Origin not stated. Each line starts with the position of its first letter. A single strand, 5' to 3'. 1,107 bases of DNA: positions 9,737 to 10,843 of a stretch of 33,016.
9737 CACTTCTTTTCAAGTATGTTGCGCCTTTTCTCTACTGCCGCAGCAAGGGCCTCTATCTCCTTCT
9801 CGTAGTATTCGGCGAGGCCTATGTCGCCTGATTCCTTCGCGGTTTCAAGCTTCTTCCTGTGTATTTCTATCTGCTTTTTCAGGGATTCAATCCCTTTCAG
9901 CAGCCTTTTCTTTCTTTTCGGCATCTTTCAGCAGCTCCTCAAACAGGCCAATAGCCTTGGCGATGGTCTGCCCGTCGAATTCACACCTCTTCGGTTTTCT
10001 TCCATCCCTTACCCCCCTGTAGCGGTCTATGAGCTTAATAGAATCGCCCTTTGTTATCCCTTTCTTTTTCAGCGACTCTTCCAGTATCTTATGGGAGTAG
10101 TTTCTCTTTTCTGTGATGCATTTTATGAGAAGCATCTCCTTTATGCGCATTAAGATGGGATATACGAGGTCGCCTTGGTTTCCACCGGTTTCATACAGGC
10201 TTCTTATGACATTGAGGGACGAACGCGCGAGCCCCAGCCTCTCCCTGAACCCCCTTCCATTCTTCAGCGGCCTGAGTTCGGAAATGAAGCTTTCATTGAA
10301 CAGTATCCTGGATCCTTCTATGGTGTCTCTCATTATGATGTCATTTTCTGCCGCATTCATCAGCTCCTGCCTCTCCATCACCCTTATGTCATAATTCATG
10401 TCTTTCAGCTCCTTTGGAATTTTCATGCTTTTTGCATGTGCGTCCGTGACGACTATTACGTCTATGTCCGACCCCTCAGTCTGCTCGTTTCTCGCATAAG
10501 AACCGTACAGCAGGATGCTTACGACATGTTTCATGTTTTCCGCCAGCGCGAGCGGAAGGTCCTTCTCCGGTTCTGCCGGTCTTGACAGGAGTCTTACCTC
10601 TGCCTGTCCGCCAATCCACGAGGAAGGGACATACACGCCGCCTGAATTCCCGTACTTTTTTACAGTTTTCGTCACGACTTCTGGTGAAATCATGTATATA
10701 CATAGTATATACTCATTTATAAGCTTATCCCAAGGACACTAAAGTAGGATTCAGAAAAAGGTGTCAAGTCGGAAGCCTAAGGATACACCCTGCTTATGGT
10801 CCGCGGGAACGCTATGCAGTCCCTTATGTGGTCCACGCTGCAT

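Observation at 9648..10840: Second nucleotidyltransferase cassette is bracketed by two copies of the asnS gene tail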

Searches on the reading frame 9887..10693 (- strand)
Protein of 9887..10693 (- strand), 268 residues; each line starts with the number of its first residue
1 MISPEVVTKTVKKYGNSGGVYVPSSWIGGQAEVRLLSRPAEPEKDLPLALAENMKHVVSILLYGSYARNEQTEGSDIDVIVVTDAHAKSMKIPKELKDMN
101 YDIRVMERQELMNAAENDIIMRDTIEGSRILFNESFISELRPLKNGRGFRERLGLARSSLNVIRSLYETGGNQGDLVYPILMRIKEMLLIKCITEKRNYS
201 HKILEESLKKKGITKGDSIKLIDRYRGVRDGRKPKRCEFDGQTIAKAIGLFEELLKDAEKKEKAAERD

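Call 6: search_protein_families(library=pfam, proteins=[window:9887-10693:-], max_evalue=0.01)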
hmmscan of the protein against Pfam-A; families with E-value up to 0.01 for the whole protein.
window:9887-10693:- (268 aa): 3 families
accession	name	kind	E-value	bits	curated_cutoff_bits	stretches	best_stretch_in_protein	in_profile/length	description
PF01909.29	NTP_transf_2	-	1.9e-11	44.7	21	1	50-119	8-85/93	Nucleotidyltransferase domain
PF18765.7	Polbeta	-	7.6e-10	39.3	26.9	1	51-133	7-89/93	Polymerase beta, Nucleotidyltransferase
PF14792.12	DNA_pol_B_palm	-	0.0082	16.8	25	0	51-94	18-60/113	DNA polymerase beta palm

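Call 18: find_homologous_proteins(query=window:9887-10693:-, max_evalue=0.00001)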
Query window:9887-10693:- (268 aa): 64 proteins with E <= 0.00001 among 1064 candidates.
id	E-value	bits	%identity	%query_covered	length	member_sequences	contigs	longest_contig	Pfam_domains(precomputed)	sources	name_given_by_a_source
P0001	6.4e-170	581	100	100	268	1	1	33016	PF18765.8,PF01909.30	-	-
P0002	1.6e-95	337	57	100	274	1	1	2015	PF18765.8,PF01909.30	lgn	-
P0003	3.9e-95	336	59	97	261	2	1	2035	PF18765.8,PF01909.30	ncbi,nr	ncbi:MAG: nucleotidyltransferase domain-containing protein, partial [Candidatus Aenigmarchaeota arch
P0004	6.7e-91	322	56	93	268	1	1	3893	PF18765.8,PF01909.30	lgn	-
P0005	8.7e-91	322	56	99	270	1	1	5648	PF18765.8,PF01909.30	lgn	-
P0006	8.0e-90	319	55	97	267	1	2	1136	PF18765.8,PF01909.30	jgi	jgi:predicted nucleotidyltransferase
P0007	1.4e-86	308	55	96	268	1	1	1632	PF18765.8,PF01909.30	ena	-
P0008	1.7e-86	308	55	98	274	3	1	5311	PF18765.8,PF01909.30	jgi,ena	-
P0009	5.7e-86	306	53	97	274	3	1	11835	PF18765.8,PF01909.30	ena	-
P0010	8.7e-86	305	53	98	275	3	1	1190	PF18765.8,PF01909.30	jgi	-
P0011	5.2e-85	303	53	97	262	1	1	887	PF18765.8,PF01909.30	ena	-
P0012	3.7e-83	297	54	96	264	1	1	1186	PF18765.8,PF01909.30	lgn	-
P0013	5.0e-82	293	52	99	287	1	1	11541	PF18765.8,PF01909.30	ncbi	-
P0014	6.1e-82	293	52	97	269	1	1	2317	PF18765.8,PF01909.30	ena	-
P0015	2.0e-81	291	50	99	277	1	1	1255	PF18765.8,PF01909.30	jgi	jgi:predicted nucleotidyltransferase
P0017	5.0e-80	287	51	96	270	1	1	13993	PF18765.8,PF01909.30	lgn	-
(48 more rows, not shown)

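Call 19: find_encoding_contigs(protein=P0009, flank=5000, max_places=3)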
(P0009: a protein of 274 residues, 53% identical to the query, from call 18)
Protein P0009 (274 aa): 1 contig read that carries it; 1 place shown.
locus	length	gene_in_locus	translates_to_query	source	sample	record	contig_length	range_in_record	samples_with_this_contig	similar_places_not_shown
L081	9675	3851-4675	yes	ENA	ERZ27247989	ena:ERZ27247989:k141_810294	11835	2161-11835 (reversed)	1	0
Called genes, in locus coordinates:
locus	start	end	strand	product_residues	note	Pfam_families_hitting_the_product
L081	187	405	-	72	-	-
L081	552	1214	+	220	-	PF00753:Lactamase_B, PF19583:ODP (weak)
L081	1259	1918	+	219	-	PF00391:PEP-utilizers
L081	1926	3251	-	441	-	PF00939:Na_sulph_symp, PF03600:CitMHS, PF00939:Na_sulph_symp, PF03600:CitMHS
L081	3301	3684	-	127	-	PF07883:Cupin_2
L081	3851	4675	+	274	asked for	PF01909:NTP_transf_2, PF18765:Polbeta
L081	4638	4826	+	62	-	-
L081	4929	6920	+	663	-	PF05345:He_PIG, PF17963:Big_9 (weak), PF08450:SGL (faint), PF01436:NHL (faint), PF24684:Vgb_lyase (faint), PF06739:SBBP (faint)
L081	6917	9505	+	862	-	PF02239:Cytochrom_D1 (faint), PF10282:Lactonase (faint), PF23414:Beta-prop_EML_2 (faint), PF07676:PD40 (faint), PF13970:DUF4221 (faint), PF22494:choice_anch_I (faint), PF23381:Beta-prop_IFT122_1st (faint), PF21783:YNCE (weak), +5 more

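Call 20: find_encoding_contigs(protein=P0013, flank=5000, max_places=3)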
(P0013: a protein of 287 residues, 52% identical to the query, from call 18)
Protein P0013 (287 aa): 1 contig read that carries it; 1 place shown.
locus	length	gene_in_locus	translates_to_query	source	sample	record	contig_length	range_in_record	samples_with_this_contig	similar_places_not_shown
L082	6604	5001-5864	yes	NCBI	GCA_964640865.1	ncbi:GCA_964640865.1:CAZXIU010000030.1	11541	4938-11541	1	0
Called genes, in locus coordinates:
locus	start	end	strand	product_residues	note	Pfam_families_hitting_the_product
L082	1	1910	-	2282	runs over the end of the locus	?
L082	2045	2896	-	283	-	PF01507:PAPS_reduct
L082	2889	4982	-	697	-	PF01663:Phosphodiest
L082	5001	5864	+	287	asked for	PF01909:NTP_transf_2, PF18765:Polbeta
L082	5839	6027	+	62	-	-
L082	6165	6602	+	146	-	?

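Call 21: find_encoding_contigs(protein=P0017, flank=5000, max_places=3)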
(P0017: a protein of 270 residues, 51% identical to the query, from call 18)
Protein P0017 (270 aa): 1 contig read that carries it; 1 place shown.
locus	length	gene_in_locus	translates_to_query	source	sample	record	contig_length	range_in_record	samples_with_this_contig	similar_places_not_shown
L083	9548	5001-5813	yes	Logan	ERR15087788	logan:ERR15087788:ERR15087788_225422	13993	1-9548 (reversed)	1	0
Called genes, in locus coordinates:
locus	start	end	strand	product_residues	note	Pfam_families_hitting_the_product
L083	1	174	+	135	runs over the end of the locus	PF01873:eIF-5_eIF-2B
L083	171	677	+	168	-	-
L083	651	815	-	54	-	-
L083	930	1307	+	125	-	-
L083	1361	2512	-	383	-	PF07705:CARDB (weak)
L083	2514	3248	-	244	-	PF13191:AAA_16 (faint), PF00005:ABC_tran, PF02463:SMC_N, PF13304:AAA_21 (faint)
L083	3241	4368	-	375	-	PF12704:MacB_PCD, PF02687:FtsX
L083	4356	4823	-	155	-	PF03551:PadR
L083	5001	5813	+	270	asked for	PF01909:NTP_transf_2, PF18765:Polbeta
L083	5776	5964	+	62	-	-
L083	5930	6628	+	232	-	PF00416:Ribosomal_S13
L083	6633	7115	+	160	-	PF01479:S4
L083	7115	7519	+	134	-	PF00411:Ribosomal_S11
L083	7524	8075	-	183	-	-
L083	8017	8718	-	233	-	-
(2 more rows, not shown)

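Call 24: find_encoding_contigs(protein=P0006, flank=5000, max_places=4)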
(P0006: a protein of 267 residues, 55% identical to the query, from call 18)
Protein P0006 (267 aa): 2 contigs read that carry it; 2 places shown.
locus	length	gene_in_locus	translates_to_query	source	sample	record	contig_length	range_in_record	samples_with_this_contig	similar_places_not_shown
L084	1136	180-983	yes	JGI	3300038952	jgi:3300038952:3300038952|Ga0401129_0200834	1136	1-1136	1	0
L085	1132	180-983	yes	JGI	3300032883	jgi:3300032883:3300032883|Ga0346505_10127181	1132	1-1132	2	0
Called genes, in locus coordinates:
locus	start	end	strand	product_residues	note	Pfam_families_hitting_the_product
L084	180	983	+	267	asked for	PF01909:NTP_transf_2, PF18765:Polbeta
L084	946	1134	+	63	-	?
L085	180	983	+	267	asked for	PF01909:NTP_transf_2, PF18765:Polbeta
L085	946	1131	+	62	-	?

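Call 25: find_encoding_contigs(protein=P0010, flank=5000, max_places=4)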
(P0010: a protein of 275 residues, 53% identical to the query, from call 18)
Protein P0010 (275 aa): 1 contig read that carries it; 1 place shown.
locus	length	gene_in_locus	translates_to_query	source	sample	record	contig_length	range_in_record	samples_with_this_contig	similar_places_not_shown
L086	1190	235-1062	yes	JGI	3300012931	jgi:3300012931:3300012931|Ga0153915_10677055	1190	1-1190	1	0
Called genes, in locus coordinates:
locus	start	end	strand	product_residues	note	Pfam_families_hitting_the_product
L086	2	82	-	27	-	?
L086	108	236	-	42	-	-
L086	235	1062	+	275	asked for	PF01909:NTP_transf_2, PF18765:Polbeta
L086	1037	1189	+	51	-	?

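Call 26: find_encoding_contigs(protein=P0005, flank=5000, max_places=4)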
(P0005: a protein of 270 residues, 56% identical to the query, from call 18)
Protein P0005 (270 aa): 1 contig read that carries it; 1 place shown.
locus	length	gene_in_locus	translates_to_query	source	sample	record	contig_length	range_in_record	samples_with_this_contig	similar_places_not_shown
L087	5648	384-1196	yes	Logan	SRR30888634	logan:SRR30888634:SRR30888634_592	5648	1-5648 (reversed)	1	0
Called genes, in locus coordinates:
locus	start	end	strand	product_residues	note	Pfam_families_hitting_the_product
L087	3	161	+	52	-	?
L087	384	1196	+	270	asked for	PF01909:NTP_transf_2, PF18765:Polbeta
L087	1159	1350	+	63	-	-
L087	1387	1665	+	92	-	PF18905:DUF5661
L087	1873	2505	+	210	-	-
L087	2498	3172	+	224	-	-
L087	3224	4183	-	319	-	PF01336:tRNA_anti-codon, PF01966:HD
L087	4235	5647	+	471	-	?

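Call 31: find_related_loci(query=A1, collection=metagenome_contigs, flank=4000)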
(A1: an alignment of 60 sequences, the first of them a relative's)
Query A1 (268 aa) in metagenome_contigs; peptide patterns used: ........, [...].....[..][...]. (x = any residue, [..] = any of these).
600 stretches matched a pattern (row limit reached: there are more); 274 encode a relative of the query (tblastn E <= 1e-3); the best 80 are kept; 80 distinct loci.
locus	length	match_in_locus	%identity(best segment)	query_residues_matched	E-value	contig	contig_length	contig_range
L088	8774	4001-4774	57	7-264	3e-96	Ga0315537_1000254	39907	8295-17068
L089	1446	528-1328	52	2-268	8e-101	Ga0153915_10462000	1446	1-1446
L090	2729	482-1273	52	4-268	4e-94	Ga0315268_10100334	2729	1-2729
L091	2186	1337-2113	41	7-262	3e-64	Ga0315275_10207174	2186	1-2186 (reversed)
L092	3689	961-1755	41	7-268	2e-54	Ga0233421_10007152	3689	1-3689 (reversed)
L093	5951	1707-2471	40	7-267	1e-53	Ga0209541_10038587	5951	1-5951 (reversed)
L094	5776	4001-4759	38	8-261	6e-53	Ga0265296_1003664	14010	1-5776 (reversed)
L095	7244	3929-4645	42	7-252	1e-51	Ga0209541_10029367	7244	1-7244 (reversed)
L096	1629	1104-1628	47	5-184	5e-45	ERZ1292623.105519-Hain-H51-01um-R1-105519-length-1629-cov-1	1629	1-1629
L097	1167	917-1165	73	2-84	3e-39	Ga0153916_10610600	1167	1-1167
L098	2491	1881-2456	39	7-200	4e-37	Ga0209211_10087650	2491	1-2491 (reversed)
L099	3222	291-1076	29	5-261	2e-30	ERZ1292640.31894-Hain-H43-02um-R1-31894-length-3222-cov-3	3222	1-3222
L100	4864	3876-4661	29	5-261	2e-30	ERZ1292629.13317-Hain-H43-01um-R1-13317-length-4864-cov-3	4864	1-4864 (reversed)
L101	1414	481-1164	30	1-235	1e-29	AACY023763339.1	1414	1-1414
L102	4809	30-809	31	2-264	1e-27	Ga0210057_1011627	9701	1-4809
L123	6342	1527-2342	25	1-268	5e-22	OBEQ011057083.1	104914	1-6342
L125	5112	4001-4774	28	5-268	1e-21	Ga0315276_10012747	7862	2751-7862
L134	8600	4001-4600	29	5-202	4e-20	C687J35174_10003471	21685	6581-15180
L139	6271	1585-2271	30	5-235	3e-24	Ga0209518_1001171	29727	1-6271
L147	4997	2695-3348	24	8-230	9e-17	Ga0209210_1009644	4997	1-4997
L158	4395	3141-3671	25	1-190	2e-14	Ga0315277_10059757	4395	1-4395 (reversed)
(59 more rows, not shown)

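Call 43: search_protein_families(library=pfam, proteins=[L147:246-1274:+, L147:1356-1754:+, L147:1744-2358:+, L147:3690-4331:+, L147:4319-4906:+, L158:1737-2423:+, L158:2414-2845:+, L134:6803-7288:-, L134:7273-7584:-, L134:8067-8423:+], max_evalue=0.01)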
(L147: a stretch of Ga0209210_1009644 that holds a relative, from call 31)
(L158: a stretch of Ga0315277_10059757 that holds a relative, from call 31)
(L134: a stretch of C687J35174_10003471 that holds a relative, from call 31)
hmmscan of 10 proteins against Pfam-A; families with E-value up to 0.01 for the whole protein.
L147:246-1274:+ (342 aa): 2 families
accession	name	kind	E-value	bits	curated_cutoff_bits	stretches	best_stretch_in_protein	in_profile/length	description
PF12705.13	PDDEXK_1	-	3.7e-05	24.2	22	1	236-312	114-175/247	PD-(D/E)XK nuclease superfamily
PF12251.13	SNAPC3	-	0.0083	16.3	23.8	1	3-49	142-188/199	snRNA-activating protein complex (SNAPc), subunit 3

L147:1356-1754:+ (132 aa): 0 families

L147:1744-2358:+ (204 aa): 3 families
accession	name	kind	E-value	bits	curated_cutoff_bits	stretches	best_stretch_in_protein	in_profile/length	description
PF01909.29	NTP_transf_2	-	1.9e-10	41.4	21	1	23-87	11-78/93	Nucleotidyltransferase domain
PF18765.7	Polbeta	-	4.4e-10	40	26.9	1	24-113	11-90/93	Polymerase beta, Nucleotidyltransferase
PF22600.2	MTPAP-like_central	-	0.0005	20.6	27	1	25-57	39-70/139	Poly(A) RNA polymerase, mitochondrial-like, central palm domain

L147:3690-4331:+ (213 aa): 1 family
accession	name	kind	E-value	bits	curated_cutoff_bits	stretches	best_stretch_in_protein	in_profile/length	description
PF08843.17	AbiEii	-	1.1e-16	62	22.5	1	29-182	10-191/238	Nucleotidyl transferase AbiEii toxin, Type IV TA system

L147:4319-4906:+ (195 aa): 0 families

L158:1737-2423:+ (228 aa): 6 families
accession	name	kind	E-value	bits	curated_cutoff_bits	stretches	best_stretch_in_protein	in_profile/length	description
PF18765.7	Polbeta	-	1.4e-10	41.6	26.9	1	134-219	5-88/93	Polymerase beta, Nucleotidyltransferase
PF01909.29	NTP_transf_2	-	5.9e-10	39.8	21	1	132-190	4-72/93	Nucleotidyltransferase domain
PF13412.12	HTH_24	-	1.7e-05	24.8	21.9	1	69-95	21-47/48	Winged helix-turn-helix DNA-binding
PF01047.28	MarR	-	0.00011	22.4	24.6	1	60-96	12-48/59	MarR family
PF01022.26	HTH_5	-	0.00075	19.8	22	0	67-95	17-45/47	Bacterial regulatory protein, arsR family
PF22600.2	MTPAP-like_central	-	0.0028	18.2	27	1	121-178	18-74/139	Poly(A) RNA polymerase, mitochondrial-like, central palm domain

L158:2414-2845:+ (143 aa): 1 family
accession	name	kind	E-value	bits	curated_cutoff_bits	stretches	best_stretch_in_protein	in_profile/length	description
PF05168.19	HEPN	-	3.4e-14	53.4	22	1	26-139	2-116/117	HEPN domain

L134:6803-7288:- (161 aa): 1 family
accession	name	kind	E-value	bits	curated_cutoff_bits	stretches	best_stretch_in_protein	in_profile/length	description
PF11848.13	DUF3368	-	1.4e-07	31.8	27.3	1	111-155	1-43/46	Domain of unknown function (DUF3368)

L134:7273-7584:- (103 aa): 3 families
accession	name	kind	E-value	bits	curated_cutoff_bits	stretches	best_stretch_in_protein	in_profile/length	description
PF03683.19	UPF0175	-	9.7e-17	60.9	27.9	1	32-97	9-75/75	Uncharacterised protein family (UPF0175)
PF19891.5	DUF6364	-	0.0014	19.5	27.3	1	1-46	1-43/70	Family of unknown function (DUF6364)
PF01402.27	RHH_1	-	0.0066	16.8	20.5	0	6-41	3-38/39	Ribbon-helix-helix protein, copG family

L134:8067-8423:+ (118 aa): 1 family
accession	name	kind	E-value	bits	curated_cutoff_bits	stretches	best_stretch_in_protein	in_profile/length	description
PF14947.12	HTH_45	-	0.0012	19.2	25.5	0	35-67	21-53/77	Winged helix-turn-helix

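Call 44: predict_structure(alignment_id=A1)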
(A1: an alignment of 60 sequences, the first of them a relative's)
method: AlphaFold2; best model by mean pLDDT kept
length: 268 residues; sequences in the alignment: 60
mean_pLDDT: 87.9   pTM: 0.75
mean pLDDT of the five models: 87.9, 87.9, 86.4, 86.2, 84.7
residues with pLDDT >= 90: 139; 70-90: 113; 50-70: 15; < 50: 1
segments of 3 or more residues with pLDDT < 50: none
pLDDT, mean of each block of 10 residues (from residue 1): 69 78 83 75 94 94 92 88 85 88 94 88 90 88 69 95 95 91 96 90 95 94 90 80 96 96 79
secondary structure, 60 per line:
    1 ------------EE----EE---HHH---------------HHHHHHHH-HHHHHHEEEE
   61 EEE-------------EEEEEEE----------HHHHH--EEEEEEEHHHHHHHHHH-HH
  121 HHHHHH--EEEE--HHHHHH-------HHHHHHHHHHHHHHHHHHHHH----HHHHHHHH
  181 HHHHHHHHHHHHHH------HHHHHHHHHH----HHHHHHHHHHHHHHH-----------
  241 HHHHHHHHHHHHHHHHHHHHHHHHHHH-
elements in order: H42-49 H51-56 E57-63 E77-83 H94-98 E101-107 H108-117 H119-126 E129-132 H135-140 H148-168 H173-194 H201-210 H215-229 H241-267

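Call 48: fold_search(model_id=the predicted structure, library=pdb)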
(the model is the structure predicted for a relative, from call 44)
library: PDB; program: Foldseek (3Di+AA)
matches with E <= 10: 367; with E <= 0.001: 23
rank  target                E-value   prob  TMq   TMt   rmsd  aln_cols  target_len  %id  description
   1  9dbj_C                4.4e-06  1.00  0.43  0.51  10.4       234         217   16  Structure of Hailong HalB R164A mutant with non-hydrolyzable dATP (released 2025-05-07)
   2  9dbh_A                5.0e-06  1.00  0.42  0.50  10.6       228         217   16  Structure of Hailong HalB in complex with oligodeoxyadenylate (released 2025-05-07)
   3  9dbj_E                5.8e-06  1.00  0.42  0.50  11.4       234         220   17  Structure of Hailong HalB R164A mutant with non-hydrolyzable dATP (released 2025-05-07)
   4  9dbj_A                7.3e-06  1.00  0.44  0.52  10.8       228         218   14  Structure of Hailong HalB R164A mutant with non-hydrolyzable dATP (released 2025-05-07)
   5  9dbj_F                1.0e-05  1.00  0.52  0.63   4.5       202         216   15  Structure of Hailong HalB R164A mutant with non-hydrolyzable dATP (released 2025-05-07)
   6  9dbj_D                1.1e-05  1.00  0.45  0.54  10.0       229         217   16  Structure of Hailong HalB R164A mutant with non-hydrolyzable dATP (released 2025-05-07)
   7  9dbh_B                1.1e-05  1.00  0.45  0.53  10.4       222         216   14  Structure of Hailong HalB in complex with oligodeoxyadenylate (released 2025-05-07)
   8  9dbj_B                1.4e-05  1.00  0.46  0.56  10.3       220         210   15  Structure of Hailong HalB R164A mutant with non-hydrolyzable dATP (released 2025-05-07)
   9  6un8_A                2.9e-05  1.00  0.49  0.52   7.1       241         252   13  Wild type ANT bound to neomycin (released 2020-05-06)
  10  9dbi_A                6.8e-05  1.00  0.37  0.43  12.1       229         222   17  Structure of Hailong HalB D21A/D23A mutant (released 2025-05-07)
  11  9dbi_B                7.2e-05  1.00  0.45  0.54  10.4       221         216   14  Structure of Hailong HalB D21A/D23A mutant (released 2025-05-07)
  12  6p01_A                7.6e-05  1.00  0.47  0.49   7.4       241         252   12  Apo structure of the E52D mutant of ANT-4 (released 2020-01-29)
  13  1kny_A                8.0e-05  1.00  0.46  0.48   7.0       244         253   12  KANAMYCIN NUCLEOTIDYLTRANSFERASE (released 1996-08-17)
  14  9dbi_D                8.9e-05  1.00  0.44  0.53  10.5       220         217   14  Structure of Hailong HalB D21A/D23A mutant (released 2025-05-07)
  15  6un8_B                9.5e-05  1.00  0.47  0.49   6.6       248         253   10  Wild type ANT bound to neomycin (released 2020-05-06)
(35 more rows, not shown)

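Call 49: search_protein_families(library=ncbifam, proteins=[window:9887-10693:-], max_evalue=0.1)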
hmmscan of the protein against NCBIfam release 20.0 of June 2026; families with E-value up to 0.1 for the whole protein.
window:9887-10693:- (268 aa): 10 families
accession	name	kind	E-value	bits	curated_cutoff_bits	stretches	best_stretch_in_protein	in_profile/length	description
NF033496.0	DUF2080_fam_acc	subfamily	9.5e-10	37.9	22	1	5-31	2-28/34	DUF2080 family transposase-associated protein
NF051895.1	anti_phage_HalB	equivalog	2.7e-09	36.9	190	1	60-141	2-80/211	anti-phage Hailong system nucleotidyltransferase HalB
NF047752.1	MntA_antitoxin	equivalog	7.7e-07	29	60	1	55-99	5-52/106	type VII toxin-antitoxin system MntA family adenylyltransferase antitoxin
NF028535.0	ANT_4p_II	subfamily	0.00094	18.5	350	1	50-83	12-45/251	ANT(4')-II family aminoglycoside nucleotidyltransferase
NF003092.0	PRK04017.1-3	equivalog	0.0047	17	193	1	59-97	43-81/125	hypothetical protein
NF041117.1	CBASS_cyclase_b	equivalog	0.0064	16.1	200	1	46-96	25-77/275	CBASS oligonucleotide cyclase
NF012212.1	ANT_9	subfamily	0.0085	15.4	340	1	55-88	19-52/249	aminoglycoside nucleotidyltransferase ANT(9)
TIGR03595.1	Obg_CgtA_exten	equivalog_domain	0.025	14.4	37.65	0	204-223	45-64/70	Obg family GTPase CgtA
NF033061.1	ANT_4p_I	equivalog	0.036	13.6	350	1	55-152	28-119/253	ANT(4')-I family aminoglycoside nucleotidyltransferase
TIGR02609.1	doc_partner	hypoth_equivalog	0.069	13.5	55.9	0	205-233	16-44/74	putative addiction module antidote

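Call 50: search_protein_families(library=padloc, proteins=[window:9887-10693:-], max_evalue=0.01)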
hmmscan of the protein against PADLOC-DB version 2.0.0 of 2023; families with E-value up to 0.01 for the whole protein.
window:9887-10693:- (268 aa): 11 families
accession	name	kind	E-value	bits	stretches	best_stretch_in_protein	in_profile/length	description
PDLC04903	PDC-S09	-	1.9e-10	39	1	56-105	25-74/108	-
PDLC04906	PDC-S09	-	3.2e-08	31.9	1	56-98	23-69/98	-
PDLC04904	PDC-S09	-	4e-08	31.4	1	55-118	23-90/104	-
PDLC04907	PDC-S09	-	4.5e-08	31.2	1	52-104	22-75/114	-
PDLC04368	PDC-M05A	-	1.2e-07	29.8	1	43-87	93-137/201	-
PDLC04902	PDC-S09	-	2.1e-06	25.9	1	55-98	19-66/97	-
PDLC04778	PDC-M70A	-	2.5e-06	25.1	1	42-92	32-82/355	-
PDLC04369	PDC-M05A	-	2.4e-05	22.1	1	44-100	93-145/201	-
PDLC04372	PDC-M05A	-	0.00049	18.4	1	49-87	68-106/167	-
PDLC00822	Cyclase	-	0.002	15.5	1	55-96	43-88/375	oligonucleotide-cyclase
PDLC04905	PDC-S09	-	0.0025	16.1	1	55-88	19-53/101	-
